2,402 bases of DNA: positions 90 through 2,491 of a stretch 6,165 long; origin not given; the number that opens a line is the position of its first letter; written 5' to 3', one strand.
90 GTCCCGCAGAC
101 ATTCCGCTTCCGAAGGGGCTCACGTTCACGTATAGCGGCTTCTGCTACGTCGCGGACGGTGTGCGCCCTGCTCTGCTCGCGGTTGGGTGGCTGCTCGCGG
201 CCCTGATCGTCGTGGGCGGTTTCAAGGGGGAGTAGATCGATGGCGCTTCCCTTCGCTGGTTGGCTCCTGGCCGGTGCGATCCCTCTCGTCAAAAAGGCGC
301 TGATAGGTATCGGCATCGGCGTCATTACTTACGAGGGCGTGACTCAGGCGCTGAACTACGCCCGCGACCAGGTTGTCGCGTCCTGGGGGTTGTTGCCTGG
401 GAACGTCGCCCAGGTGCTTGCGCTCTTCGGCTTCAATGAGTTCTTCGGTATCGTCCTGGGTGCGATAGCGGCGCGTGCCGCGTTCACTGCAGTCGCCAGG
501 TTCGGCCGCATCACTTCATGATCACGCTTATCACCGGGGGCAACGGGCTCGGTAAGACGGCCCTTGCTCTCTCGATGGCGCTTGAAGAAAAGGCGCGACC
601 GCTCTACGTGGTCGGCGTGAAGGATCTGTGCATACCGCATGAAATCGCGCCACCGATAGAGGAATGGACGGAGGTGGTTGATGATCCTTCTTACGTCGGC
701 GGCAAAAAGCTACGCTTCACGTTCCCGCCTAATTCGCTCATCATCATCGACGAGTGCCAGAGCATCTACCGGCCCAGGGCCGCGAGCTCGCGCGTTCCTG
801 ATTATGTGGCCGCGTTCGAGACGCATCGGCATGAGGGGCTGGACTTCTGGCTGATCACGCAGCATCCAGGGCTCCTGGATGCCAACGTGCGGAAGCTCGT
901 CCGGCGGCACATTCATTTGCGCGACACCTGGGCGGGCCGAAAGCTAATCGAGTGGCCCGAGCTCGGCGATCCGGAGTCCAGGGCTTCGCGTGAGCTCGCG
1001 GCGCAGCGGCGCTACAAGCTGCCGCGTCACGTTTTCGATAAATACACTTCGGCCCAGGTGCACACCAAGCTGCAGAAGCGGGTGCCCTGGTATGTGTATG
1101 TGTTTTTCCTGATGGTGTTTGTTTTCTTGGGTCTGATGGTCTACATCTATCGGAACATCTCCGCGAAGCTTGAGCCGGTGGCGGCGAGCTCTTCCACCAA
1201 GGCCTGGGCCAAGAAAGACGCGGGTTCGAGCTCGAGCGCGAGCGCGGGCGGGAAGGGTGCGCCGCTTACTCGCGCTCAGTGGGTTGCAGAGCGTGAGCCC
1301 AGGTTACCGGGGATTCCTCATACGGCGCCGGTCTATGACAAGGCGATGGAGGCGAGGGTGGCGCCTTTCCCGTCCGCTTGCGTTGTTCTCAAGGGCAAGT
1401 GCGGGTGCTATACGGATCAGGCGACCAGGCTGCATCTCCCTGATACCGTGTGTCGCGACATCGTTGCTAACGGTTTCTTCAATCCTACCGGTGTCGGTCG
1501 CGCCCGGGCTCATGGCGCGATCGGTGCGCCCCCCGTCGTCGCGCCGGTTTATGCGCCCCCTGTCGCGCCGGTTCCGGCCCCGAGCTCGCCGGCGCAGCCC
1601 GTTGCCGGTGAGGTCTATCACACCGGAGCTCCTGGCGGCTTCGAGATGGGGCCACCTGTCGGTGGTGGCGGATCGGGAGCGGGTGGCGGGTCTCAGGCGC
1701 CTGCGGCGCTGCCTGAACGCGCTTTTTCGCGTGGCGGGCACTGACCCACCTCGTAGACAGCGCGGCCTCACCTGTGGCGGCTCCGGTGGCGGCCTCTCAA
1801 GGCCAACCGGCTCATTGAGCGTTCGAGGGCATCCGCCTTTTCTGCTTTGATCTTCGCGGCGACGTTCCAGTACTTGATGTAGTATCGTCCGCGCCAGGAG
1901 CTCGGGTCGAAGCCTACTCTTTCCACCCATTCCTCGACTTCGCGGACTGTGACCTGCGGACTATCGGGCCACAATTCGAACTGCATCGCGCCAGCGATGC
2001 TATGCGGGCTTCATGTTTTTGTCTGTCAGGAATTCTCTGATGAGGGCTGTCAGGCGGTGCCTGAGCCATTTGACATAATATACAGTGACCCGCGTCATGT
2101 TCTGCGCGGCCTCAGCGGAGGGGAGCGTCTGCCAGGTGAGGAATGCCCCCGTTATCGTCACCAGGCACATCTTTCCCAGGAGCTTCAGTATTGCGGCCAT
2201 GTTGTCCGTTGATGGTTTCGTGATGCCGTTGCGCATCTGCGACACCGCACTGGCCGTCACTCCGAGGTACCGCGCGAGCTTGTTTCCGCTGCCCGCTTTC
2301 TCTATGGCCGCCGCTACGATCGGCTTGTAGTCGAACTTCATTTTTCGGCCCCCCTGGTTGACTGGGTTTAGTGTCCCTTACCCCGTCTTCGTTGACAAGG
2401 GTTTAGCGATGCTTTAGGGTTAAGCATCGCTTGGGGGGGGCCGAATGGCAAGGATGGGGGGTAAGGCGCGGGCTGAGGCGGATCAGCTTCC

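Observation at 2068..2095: dif-like attP with a perfect central region and XerD arm but no XerC arm, embedded in the regulator ORF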

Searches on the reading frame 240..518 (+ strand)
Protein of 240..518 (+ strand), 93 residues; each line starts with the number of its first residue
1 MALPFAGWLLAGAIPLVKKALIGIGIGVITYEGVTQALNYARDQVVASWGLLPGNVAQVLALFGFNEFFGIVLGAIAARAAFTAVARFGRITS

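Call 8: search_protein_families(library=phrogs, proteins=[window:240-518:+], max_evalue=0.01)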
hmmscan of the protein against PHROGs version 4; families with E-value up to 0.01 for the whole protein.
window:240-518:+ (93 aa): 2 families
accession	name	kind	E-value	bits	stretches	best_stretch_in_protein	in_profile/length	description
phrog_1242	-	head and packaging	5.6e-21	75.5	1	2-90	3-91/97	minor head protein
phrog_306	-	head and packaging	0.0089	17.7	0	33-82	59-110/115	minor head protein Ace-like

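Call 9: search_protein_families(library=pfam, proteins=[window:240-518:+], max_evalue=0.01)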
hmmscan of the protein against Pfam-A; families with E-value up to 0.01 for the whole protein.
window:240-518:+ (93 aa): 1 family
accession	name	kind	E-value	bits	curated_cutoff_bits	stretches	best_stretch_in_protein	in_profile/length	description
PF10734.14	DUF2523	-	2.9e-16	60.2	22.1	1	7-83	3-79/80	Protein of unknown function (DUF2523)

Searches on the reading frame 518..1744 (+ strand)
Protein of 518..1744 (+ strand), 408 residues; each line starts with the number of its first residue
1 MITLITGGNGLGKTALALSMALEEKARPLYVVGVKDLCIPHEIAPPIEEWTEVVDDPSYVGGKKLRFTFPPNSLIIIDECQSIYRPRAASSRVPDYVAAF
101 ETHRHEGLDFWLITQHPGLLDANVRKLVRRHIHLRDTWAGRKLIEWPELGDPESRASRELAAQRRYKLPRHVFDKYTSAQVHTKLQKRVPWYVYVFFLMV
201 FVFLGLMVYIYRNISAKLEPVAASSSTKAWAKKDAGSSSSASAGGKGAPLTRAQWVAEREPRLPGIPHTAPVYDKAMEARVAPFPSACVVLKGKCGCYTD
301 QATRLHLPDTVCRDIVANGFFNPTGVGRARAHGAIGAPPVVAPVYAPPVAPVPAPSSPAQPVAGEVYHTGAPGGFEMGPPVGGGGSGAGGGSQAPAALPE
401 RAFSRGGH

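Call 8: search_protein_families(library=phrogs, proteins=[window:518-1741:+], max_evalue=0.01)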
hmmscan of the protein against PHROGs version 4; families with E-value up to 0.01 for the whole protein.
window:518-1741:+ (408 aa): 3 families
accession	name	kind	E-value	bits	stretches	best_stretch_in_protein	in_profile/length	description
phrog_197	-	moron, auxiliary metabolic gene and host takeover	6.7e-67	227.9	1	1-344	27-383/486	Zot-like toxin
phrog_1041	-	moron, auxiliary metabolic gene and host takeover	2.4e-26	94.1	1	69-244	79-285/420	CTXphi Zot-like toxin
phrog_11271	-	head and packaging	5.2e-06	27.4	1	72-125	88-140/145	head morphogenesis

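Call 9: search_protein_families(library=pfam, proteins=[window:518-1741:+], max_evalue=0.01)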
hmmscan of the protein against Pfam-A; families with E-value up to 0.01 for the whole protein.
window:518-1741:+ (408 aa): 1 family
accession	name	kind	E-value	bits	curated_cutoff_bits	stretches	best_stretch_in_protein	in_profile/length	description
PF05707.18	Zot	-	7.1e-16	58.7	20.3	1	1-180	1-194/197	Zonular occludens toxin (Zot)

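Call 13: find_encoding_contigs(protein=window:518-1744:+, flank=10000, max_places=10)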
Protein window:518-1744:+ (408 aa): 1 contig read that carries it; 1 place shown.
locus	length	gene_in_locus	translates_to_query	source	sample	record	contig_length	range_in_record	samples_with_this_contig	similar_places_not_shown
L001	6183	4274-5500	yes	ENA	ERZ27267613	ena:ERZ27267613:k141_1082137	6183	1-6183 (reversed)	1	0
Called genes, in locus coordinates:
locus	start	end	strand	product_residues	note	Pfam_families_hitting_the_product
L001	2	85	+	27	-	?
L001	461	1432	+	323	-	PF05144:Phage_CRI, PF05155:G2P_X_C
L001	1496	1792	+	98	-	-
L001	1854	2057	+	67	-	PF05356:Phage_Coat_B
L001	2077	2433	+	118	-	-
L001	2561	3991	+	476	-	-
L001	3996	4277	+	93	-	PF10734:DUF2523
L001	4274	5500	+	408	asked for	PF05707:Zot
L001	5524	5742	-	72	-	-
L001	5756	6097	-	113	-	PF15943:YdaS_toxin (faint), PF01381:HTH_3 (weak)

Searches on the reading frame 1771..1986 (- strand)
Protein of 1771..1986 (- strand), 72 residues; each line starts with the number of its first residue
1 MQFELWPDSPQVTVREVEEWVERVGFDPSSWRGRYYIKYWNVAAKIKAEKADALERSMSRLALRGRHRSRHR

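Call 8: search_protein_families(library=phrogs, proteins=[window:1771-1986:-], max_evalue=0.01)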
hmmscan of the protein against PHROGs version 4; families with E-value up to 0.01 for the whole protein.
window:1771-1986:- (72 aa): 1 family
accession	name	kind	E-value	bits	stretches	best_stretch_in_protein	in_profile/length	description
phrog_10187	-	unknown function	0.0088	16.8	1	7-53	86-134/178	-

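Call 9: search_protein_families(library=pfam, proteins=[window:1771-1986:-], max_evalue=0.01)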
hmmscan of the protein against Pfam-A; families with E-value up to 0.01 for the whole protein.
window:1771-1986:- (72 aa): 0 families

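Call 49: search_protein_families(library=pfam, max_evalue=1, proteins=[window:1771-1986:-])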
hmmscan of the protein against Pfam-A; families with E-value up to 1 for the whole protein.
seq(72 aa): 0 families

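Call 52: find_homologous_proteins(query=window:1771-1986:-, max_evalue=0.01)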
Query window:1771-1986:- (72 aa): 1 proteins with E <= 0.01 among 1 candidates.
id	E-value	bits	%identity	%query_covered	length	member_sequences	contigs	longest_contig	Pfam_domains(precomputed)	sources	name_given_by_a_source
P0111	6.5e-42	158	100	100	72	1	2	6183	-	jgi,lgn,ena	-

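Call 60: search_protein_representatives(protein=window:1771-1986:-)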
Query: 72 residues. Proteins with E-value up to 0.001 (for the whole library): 17; up to 1e-10: 4; up to 1e-30: 0. The best 17 are listed.
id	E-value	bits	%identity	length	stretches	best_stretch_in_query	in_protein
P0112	1.2e-15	73.2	58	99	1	1-59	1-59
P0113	2.8e-15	71.9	50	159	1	1-64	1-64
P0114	3.2e-15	71.8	49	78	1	1-69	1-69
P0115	3.3e-13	65.4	53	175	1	1-57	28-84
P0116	2.9e-08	49.7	38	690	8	14-34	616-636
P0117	5.0e-06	42.6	42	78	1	4-70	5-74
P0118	6.0e-06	42.4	35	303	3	2-33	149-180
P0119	1.1e-05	41.5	54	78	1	4-56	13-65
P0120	2.2e-05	40.6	58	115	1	9-52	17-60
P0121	1.6e-04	37.9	32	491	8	27-59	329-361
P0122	3.0e-04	37.0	50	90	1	13-54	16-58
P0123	3.2e-04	36.9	55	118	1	12-53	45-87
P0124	6.0e-04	36.0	49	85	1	12-62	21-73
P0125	6.5e-04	35.9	45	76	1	9-53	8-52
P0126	7.3e-04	35.8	48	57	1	13-54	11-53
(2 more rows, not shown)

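Call 64: search_protein_families(library=pfam, alignment_id=A1, max_evalue=1)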
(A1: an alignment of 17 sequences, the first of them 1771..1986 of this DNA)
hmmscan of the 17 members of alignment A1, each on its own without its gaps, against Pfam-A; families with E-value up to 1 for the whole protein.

A. member 1, window:1771-1986:- (72 aa): 0 families

B. families by the number of members that match (of 17 scanned): 8 families
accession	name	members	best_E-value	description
PF09162.16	Tap-RNA_bind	1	0.045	Tap, RNA-binding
PF25434.1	NUCB1_N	1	0.054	NUCB1-like, N-terminal domain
PF14599.11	zinc_ribbon_6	1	0.14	Zinc-ribbon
PF05016.21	ParE_toxin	1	0.14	ParE toxin of type II toxin-antitoxin system, parDE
PF21728.3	PADR1_N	1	0.23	PADR1, N-terminal helical domain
PF02343.21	TRA-1_regulated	1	0.24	TRA-1 regulated protein R03H10.4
PF24460.1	DUF7575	1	0.26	Domain of unknown function (DUF7575)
PF00325.26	Crp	1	0.31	Bacterial regulatory proteins, crp family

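Call 65: search_solved_structures(query=A1, max_evalue=10)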
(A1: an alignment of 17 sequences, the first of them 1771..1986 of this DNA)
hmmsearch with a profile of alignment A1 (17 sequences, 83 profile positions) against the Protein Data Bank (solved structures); distinct sequences matched with E-value up to 10: 7.
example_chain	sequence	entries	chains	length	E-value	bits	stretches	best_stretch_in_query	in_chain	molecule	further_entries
9spj_j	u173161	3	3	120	0.12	15.6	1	12-75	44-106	60S ribosomal protein L35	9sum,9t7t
5fmw_A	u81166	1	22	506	1.2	12.4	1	28-65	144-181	POLYC9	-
9g8s_q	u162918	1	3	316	1.2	12.4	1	33-46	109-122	XkdQ-related protein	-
6dlw_A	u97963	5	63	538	1.3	12.3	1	28-65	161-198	Complement component C9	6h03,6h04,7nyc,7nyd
8b0g_H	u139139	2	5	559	1.4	12.2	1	28-65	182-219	Complement component C9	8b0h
8de6_A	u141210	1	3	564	1.4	12.2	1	28-65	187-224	Complement component C9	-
6avh_A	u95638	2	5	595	1.4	12.2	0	38-63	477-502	GH3.15 acyl acid amido synthetase | AtGH3.15 acyl acid amido synthetase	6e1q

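Call 71: predict_structure(alignment_id=A2)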
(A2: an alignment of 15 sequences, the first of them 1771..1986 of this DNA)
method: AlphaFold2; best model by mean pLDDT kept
length: 72 residues; sequences in the alignment: 15
mean_pLDDT: 79.7   pTM: 0.57
mean pLDDT of the five models: 79.7, 79.5, 76.8, 75.0, 73.8
residues with pLDDT >= 90: 35; 70-90: 15; 50-70: 15; < 50: 7
segments of 3 or more residues with pLDDT < 50: 1-4, 70-72
pLDDT, mean of each block of 10 residues (from residue 1): 55 92 95 94 90 81 55 48
secondary structure, 60 per line:
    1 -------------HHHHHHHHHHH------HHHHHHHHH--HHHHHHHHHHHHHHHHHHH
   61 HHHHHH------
elements in order: H14-24 H31-39 H42-66

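Call 74: fold_search(model_id=the predicted structure, library=viral)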
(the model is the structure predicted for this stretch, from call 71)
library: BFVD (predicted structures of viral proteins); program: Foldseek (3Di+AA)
matches with E <= 10: 54; with E <= 0.001: 0
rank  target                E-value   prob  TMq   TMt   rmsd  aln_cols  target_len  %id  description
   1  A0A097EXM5            2.2e+00  0.10  0.33  0.38  11.8        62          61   13  Uncharacterized protein [Escherichia phage 121Q]
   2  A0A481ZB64            2.8e+00  0.09  0.36  0.16  11.9        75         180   12  Uncharacterized protein [Pithovirus LCPAC304]
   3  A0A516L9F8            3.0e+00  0.06  0.32  0.26  13.3        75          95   12  (no name in the UniProt tables at hand)
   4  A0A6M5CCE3            3.4e+00  0.09  0.27  0.44   6.1        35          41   26  (no name in the UniProt tables at hand)
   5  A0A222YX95            3.4e+00  0.05  0.27  0.30   9.9        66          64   18  Uncharacterized protein [Synechococcus phage Bellamy]
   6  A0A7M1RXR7            3.4e+00  0.04  0.26  0.31  18.1        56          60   14  Uncharacterized protein [uncultured phage cr108_1]
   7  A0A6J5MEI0            3.4e+00  0.02  0.24  0.16  16.8       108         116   14  Uncharacterized protein [uncultured Caudovirales phage]
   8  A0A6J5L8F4            4.0e+00  0.09  0.41  0.44   6.9        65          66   14  Uncharacterized protein [uncultured Caudovirales phage]
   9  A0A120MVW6            4.0e+00  0.06  0.32  0.37  10.8        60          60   18  (no name in the UniProt tables at hand)
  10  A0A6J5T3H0            4.0e+00  0.06  0.30  0.29   9.8        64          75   14  Uncharacterized protein [uncultured Caudovirales phage]
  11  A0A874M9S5            4.2e+00  0.05  0.31  0.35  10.2        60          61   18  Uncharacterized protein [Synechococcus phage S-SRP01]
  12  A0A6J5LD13            4.2e+00  0.05  0.30  0.32   5.8        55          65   22  Uncharacterized protein [uncultured Caudovirales phage]
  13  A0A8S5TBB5            4.2e+00  0.04  0.26  0.25  12.1        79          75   11  Uncharacterized protein [Siphoviridae sp. ctmHK36]
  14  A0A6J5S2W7            4.6e+00  0.06  0.32  0.35  10.7        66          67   11  Uncharacterized protein [uncultured Caudovirales phage]
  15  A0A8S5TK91            4.6e+00  0.06  0.34  0.17  14.9        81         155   14  Uncharacterized protein [Podoviridae sp. ctz6O13]
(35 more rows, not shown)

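Call 75: fold_search(model_id=the predicted structure, library=pdb)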
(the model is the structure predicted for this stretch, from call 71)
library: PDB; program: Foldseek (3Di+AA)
matches with E <= 10: 0; with E <= 0.001: 0
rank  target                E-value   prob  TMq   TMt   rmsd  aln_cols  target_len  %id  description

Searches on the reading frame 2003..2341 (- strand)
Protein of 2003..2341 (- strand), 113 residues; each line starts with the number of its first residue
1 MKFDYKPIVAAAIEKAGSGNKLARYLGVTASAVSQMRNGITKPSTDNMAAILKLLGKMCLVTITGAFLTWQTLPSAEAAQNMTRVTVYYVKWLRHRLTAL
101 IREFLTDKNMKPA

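Call 8: search_protein_families(library=phrogs, proteins=[window:2003-2341:-], max_evalue=0.01)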
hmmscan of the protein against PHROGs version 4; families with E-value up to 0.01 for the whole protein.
window:2003-2341:- (113 aa): 9 families
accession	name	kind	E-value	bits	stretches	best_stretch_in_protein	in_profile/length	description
phrog_35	-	transcription regulation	5.4e-08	34.1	1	10-55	79-117/181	transcriptional repressor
phrog_638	-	transcription regulation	3.2e-06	28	1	11-56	10-57/145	transcriptional regulator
phrog_4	-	transcription regulation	1.8e-05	24.9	1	14-56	145-185/400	transcriptional repressor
phrog_4441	-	DNA, RNA and nucleotide metabolism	0.0001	23.6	1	18-56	20-58/98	HTH DNA binding protein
phrog_3642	-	DNA, RNA and nucleotide metabolism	0.00054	20.8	1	17-60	22-65/79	HTH DNA binding protein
phrog_8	-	transcription regulation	0.00055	20.5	1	16-55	88-128/346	transcriptional regulator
phrog_1373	-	transcription regulation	0.00066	20.7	1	12-88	71-151/166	transcriptional regulator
phrog_409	-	transcription regulation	0.0012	20.4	1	12-45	20-52/127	transcriptional regulator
phrog_7241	-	transcription regulation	0.0019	19.3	1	16-56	74-114/122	transcriptional regulator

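Call 9: search_protein_families(library=pfam, proteins=[window:2003-2341:-], max_evalue=0.01)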
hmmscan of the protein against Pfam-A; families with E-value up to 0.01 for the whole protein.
window:2003-2341:- (113 aa): 4 families
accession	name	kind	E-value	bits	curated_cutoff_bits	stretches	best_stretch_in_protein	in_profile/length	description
PF01381.28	HTH_3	-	1.9e-07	31.4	23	1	21-56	14-49/55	Helix-turn-helix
PF15943.11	YdaS_toxin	-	2.2e-05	24.6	30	1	10-43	2-35/65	Bacterial toxin YdaS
PF14549.12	P22_Cro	-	0.0003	20.9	30.2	1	11-36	4-29/60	DNA-binding transcriptional regulator Cro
PF13443.12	HTH_26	-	0.0062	17.2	22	0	20-56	14-51/63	Cro/C1-type HTH DNA-binding domain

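Call 11: search_dna_similar(query=window:2003-2341:-, collection=phages, mode=protein, max_rows=25, max_evalue=0.001)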
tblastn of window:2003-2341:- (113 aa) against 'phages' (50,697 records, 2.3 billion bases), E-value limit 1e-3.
No match.

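Call 19: find_homologous_proteins(query=window:2003-2341:-, max_evalue=0.001)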
Query window:2003-2341:- (113 aa): 1 proteins with E <= 0.001 among 7 candidates.
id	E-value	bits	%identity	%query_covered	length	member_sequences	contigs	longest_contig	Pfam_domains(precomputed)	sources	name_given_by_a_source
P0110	3.9e-67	241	100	100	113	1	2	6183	PF15943.12,PF01381.29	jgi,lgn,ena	-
